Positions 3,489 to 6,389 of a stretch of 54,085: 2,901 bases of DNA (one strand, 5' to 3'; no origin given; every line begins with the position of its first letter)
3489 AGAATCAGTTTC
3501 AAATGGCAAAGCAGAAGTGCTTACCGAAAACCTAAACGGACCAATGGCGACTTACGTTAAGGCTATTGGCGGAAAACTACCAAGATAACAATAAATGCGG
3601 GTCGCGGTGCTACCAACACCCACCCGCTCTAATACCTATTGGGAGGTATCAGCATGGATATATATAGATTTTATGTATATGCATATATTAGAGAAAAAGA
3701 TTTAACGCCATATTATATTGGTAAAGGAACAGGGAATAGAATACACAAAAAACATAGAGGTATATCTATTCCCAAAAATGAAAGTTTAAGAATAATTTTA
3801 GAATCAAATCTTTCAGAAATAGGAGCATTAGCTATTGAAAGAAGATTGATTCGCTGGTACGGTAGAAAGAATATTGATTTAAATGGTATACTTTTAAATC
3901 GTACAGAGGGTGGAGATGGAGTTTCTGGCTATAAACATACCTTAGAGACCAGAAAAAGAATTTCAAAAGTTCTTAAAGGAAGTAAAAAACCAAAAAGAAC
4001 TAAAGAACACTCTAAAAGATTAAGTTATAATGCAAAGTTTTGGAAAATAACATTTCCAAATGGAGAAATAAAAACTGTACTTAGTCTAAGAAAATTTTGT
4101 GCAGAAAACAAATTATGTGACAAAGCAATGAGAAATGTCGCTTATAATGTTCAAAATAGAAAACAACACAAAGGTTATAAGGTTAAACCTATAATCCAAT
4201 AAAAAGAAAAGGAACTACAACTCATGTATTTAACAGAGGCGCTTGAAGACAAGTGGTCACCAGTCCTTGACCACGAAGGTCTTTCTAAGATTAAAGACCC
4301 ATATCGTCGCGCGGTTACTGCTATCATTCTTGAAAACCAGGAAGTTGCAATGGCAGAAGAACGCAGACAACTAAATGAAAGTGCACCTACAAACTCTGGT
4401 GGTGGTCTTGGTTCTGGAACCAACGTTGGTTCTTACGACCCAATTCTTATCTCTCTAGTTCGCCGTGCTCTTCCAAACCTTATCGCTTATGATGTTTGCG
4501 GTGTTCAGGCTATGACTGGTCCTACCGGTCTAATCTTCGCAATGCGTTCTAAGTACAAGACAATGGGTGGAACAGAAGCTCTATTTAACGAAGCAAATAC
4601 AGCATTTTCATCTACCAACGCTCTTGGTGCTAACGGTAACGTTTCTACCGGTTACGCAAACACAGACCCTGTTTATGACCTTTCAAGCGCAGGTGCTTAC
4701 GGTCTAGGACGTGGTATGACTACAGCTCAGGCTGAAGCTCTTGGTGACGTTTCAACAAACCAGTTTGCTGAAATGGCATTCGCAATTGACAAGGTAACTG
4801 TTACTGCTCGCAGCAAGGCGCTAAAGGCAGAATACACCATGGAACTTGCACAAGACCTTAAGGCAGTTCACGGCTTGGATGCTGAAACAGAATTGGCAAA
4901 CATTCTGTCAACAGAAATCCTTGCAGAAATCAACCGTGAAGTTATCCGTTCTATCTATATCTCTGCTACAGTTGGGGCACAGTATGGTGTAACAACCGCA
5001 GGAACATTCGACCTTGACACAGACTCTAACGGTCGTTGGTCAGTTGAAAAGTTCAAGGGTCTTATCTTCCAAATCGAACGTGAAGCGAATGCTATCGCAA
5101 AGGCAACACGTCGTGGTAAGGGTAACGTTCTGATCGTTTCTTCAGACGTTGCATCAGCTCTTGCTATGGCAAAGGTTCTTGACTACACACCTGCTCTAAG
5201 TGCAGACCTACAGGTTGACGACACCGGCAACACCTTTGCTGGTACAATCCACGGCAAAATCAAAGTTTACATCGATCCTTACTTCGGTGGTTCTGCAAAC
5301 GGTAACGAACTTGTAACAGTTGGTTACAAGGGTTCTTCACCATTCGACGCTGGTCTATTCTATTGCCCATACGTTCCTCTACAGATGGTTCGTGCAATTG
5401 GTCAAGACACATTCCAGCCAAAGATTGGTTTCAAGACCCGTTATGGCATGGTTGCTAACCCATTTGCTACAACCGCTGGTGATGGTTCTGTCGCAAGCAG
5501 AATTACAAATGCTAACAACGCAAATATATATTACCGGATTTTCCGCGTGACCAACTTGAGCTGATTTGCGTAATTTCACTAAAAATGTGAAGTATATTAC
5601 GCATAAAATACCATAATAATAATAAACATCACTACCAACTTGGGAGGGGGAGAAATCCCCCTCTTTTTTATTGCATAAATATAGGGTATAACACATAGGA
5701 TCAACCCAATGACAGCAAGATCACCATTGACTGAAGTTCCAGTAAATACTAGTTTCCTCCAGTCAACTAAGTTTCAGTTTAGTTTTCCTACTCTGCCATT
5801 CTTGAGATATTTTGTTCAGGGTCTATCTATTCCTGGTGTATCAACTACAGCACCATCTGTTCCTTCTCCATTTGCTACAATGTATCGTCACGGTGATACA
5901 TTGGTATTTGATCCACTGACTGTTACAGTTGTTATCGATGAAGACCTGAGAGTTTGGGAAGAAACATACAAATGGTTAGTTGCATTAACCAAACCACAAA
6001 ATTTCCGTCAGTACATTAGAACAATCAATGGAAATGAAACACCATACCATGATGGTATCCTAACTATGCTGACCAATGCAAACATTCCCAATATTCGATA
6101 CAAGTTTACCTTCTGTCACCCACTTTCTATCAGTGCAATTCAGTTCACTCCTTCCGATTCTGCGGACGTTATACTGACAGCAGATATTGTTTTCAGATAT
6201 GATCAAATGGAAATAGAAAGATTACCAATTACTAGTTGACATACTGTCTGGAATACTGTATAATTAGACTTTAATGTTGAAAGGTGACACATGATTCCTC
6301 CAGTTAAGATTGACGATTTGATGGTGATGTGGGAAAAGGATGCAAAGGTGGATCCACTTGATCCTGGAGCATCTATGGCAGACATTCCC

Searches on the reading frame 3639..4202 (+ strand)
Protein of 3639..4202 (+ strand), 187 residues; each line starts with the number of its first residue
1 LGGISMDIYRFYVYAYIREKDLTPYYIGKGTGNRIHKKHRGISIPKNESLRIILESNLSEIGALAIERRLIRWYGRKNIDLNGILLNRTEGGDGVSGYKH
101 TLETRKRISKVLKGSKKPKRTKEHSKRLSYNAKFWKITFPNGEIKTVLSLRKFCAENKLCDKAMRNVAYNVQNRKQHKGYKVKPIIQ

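Call 3: search_protein_families(library=pfam, proteins=[window:3639-4202:+], max_evalue=0.01)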
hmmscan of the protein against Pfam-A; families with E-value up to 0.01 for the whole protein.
window:3639-4202:+ (187 aa): 1 family
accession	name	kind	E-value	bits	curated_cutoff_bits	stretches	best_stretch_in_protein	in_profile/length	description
PF07460.16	NUMOD3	-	0.00045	20.5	20.4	1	97-125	1-29/37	NUMOD3 motif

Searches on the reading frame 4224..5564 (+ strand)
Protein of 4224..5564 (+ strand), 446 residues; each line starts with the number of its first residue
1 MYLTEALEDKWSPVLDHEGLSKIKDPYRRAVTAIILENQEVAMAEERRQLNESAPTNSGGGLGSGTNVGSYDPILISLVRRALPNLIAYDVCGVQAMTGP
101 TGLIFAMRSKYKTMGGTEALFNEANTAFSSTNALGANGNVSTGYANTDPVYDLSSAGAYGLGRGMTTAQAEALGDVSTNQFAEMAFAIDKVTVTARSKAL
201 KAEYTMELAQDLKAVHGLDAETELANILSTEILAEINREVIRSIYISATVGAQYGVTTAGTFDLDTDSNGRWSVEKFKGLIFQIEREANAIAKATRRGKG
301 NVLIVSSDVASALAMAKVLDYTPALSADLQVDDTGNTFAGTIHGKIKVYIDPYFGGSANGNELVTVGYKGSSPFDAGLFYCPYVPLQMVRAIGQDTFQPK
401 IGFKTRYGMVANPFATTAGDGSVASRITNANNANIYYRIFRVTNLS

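Call 3: search_protein_families(library=pfam, proteins=[window:4224-5564:+], max_evalue=0.01)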
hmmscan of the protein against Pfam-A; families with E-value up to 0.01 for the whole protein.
window:4224-5564:+ (446 aa): 1 family
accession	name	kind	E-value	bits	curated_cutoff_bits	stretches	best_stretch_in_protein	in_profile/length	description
PF07068.17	Gp23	-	1.7e-139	465.8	24.4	1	69-442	2-376/376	Major capsid protein Gp23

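Call 6: search_dna_similar(query=window:4224-5564:+, collection=phages, mode=protein, max_rows=25)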
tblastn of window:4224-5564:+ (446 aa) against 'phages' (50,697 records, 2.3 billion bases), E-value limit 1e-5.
Records with a match: 2593; places in all: 4060; records where one place covers at least 80% of the query: 2447.
Best place of each record, by identity: 60-80% 48; <60% 2545.
By first word of the organism name: Escherichia 671; Synechococcus 389; Klebsiella 332; Salmonella 203; Vibrio 136; Shigella 89; Aeromonas 86; Acinetobacter 71; Cyanophage 61; Enterobacter 58; and 61 more.
By host as written in the record: - 466; Escherichia coli 282; Klebsiella pneumoniae 115; Synechococcus 107; Escherichia coli O157:H7 39; Synechococcus sp. 38; Salmonella enterica 29; Synechococcus sp. WH7803 28; and 575 more.
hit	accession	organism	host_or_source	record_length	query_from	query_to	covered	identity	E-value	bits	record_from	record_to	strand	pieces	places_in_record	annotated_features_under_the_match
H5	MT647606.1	Pelagibacter phage Mosig EXVC030M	Candidatus Pelagibacter ubique HTCC1062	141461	1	445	100%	65.0%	0e+0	566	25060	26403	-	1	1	putative major capsid protein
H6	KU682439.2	Stenotrophomonas phage vB_SmaS-DLP_6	Stenotrophomonas maltophilia D1571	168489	1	445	100%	64.7%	0e+0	566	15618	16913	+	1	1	precursor of major head subunit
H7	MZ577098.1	Methylophilales phage Melnitz-3 EXVC039M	Methylophilales_sp._H5P1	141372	1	445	100%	63.7%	2e-177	555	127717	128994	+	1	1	major capsid protein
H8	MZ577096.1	Methylophilales phage Melnitz-2 EXVC040M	Methylophilales_sp._H5P1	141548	1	445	100%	63.7%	2e-177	555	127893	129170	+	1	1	major capsid protein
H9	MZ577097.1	Methylophilales phage Melnitz EXVC044M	Methylophilales_sp._H5P1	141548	1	445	100%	63.7%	2e-177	555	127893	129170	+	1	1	major capsid protein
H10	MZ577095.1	Methylophilales phage Melnitz-1 EXVC043M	Methylophilales_sp._H5P1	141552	1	445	100%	63.7%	2e-177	555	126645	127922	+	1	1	hypothetical protein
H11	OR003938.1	Synechococcus phage DSL-LC03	Synechococcus sp.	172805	1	445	100%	63.0%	7e-179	560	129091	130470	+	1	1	major capsid protein | hypothetical protein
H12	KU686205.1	Synechococcus phage S-CAM9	Synechococcus sp.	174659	1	445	100%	63.0%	1e-175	551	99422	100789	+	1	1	major capsid protein | hypothetical protein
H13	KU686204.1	Synechococcus phage S-CAM9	Synechococcus sp.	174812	1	445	100%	62.7%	7e-175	548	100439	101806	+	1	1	major capsid protein | hypothetical protein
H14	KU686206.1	Synechococcus phage S-CAM9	Synechococcus sp.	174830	1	445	100%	62.7%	7e-175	548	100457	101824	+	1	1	major capsid protein | hypothetical protein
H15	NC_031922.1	Synechococcus phage S-CAM9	Synechococcus sp.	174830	1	445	100%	62.7%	7e-175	548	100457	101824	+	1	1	major head protein | hypothetical protein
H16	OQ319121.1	Synechococcus phage S-BM3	Synechococcus sp. WH 7803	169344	1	445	100%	62.3%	1e-173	545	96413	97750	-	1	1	precursor of major head subunit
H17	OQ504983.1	Synechococcus phage S-8S55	Parasynechococcus marenigrum WH 8102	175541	1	445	100%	62.2%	5e-174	546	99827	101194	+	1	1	major capsid protein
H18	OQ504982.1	Synechococcus phage S-8S53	Parasynechococcus marenigrum WH 8102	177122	1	445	100%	62.2%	6e-174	546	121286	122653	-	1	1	major capsid protein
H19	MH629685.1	Synechococcus virus S-PRM1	Synechococcus sp. WH 7803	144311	1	445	100%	62.1%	6e-174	546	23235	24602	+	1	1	major capsid protein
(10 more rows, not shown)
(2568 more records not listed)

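Call 25: find_related_loci(query=window:4224-5564:+, collection=viral_contigs, flank=300)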
Query window:4224-5564:+ (446 aa) in viral_contigs; peptide patterns used: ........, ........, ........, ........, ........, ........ (x = any residue, [..] = any of these).
600 stretches matched a pattern (row limit reached: there are more); 599 encode a relative of the query (tblastn E <= 1e-3); the best 80 are kept; 80 distinct loci.
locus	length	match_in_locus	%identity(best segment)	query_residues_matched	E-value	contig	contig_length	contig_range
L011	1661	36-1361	83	1-446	0e+0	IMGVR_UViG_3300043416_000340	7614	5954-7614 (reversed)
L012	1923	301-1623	81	1-446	0e+0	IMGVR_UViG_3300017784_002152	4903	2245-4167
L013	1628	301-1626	82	1-440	0e+0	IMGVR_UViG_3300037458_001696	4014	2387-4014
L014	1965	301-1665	79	1-446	0e+0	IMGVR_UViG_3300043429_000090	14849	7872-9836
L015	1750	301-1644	77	1-446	0e+0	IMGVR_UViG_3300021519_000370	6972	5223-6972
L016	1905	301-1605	77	1-445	0e+0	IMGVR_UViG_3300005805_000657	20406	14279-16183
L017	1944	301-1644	74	1-445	0e+0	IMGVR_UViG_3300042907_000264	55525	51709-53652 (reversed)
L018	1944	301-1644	74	1-445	0e+0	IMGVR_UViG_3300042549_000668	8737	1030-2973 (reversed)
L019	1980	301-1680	72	1-446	0e+0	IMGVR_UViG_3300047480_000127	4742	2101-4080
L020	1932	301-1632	71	1-445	0e+0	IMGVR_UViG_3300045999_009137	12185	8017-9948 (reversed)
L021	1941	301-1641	69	1-445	0e+0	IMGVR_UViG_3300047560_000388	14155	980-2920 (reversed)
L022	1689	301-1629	69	1-445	0e+0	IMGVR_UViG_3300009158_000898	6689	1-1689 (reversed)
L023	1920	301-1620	69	1-445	0e+0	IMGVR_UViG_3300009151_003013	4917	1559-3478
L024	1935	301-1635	69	1-445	0e+0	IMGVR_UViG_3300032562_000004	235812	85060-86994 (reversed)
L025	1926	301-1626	69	1-445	0e+0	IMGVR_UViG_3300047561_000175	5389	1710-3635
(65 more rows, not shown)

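Call 65: search_solved_structures(query=window:4224-5561:+, max_evalue=0.00001, show_alignments=1)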
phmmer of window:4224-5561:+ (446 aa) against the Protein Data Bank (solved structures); distinct sequences matched with E-value up to 0.00001: 7.
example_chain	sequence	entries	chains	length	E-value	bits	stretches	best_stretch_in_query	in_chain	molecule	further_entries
6uzc_a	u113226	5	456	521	4.6e-76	259.5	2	154-429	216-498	Major capsid protein | gp23, major capsid protein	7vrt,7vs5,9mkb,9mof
8gmo_0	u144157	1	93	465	8.1e-74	252.1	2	159-429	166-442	Mature major capsid protein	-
8t9r_A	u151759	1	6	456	2.1e-73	250.7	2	153-429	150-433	Mature major capsid protein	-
5vf3_A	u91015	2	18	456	7.9e-73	248.8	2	153-429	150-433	Major capsid protein | Mature major capsid protein gp23*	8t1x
8gmo_A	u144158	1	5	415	7.4e-13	51.3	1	175-422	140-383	Mature capsid vertex protein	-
5vf3_a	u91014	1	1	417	7.5e-13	51.3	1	175-422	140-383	Capsid vertex protein gp24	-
1yue_A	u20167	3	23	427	9.5e-13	50.9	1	175-422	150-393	Head vertex protein Gp24 | Capsid vertex protein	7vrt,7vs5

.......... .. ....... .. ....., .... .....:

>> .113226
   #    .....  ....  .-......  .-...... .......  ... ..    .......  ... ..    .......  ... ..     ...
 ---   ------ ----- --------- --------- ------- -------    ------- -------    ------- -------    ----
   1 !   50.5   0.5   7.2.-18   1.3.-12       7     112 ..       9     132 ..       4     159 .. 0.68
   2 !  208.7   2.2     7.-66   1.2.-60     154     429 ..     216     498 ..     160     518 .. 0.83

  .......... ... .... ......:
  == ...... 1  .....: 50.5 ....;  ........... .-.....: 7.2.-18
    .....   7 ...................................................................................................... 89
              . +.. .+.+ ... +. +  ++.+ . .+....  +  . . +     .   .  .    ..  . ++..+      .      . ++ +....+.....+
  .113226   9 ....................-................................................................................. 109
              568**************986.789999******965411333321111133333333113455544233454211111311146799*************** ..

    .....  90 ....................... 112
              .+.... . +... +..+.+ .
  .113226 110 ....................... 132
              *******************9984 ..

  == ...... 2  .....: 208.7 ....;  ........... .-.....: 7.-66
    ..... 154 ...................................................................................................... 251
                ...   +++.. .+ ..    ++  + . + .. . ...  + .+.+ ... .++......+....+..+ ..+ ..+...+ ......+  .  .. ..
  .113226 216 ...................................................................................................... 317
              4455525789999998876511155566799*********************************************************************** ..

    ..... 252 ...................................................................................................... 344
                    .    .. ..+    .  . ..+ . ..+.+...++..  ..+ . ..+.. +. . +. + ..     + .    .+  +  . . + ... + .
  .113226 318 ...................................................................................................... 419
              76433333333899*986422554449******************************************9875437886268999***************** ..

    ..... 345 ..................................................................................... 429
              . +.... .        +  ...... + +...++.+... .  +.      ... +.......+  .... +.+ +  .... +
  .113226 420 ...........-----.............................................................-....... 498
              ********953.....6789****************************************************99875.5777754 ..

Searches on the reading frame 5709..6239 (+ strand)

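Call 55: search_protein_families(library=phrogs, proteins=[window:5709-6239:+], max_evalue=0.01)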
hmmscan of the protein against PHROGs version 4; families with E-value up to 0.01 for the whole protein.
window:5709-6239:+ (176 aa): 1 family
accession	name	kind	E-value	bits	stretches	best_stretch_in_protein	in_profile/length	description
phrog_45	-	tail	1.8e-25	90.8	1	13-171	88-256/350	tail tube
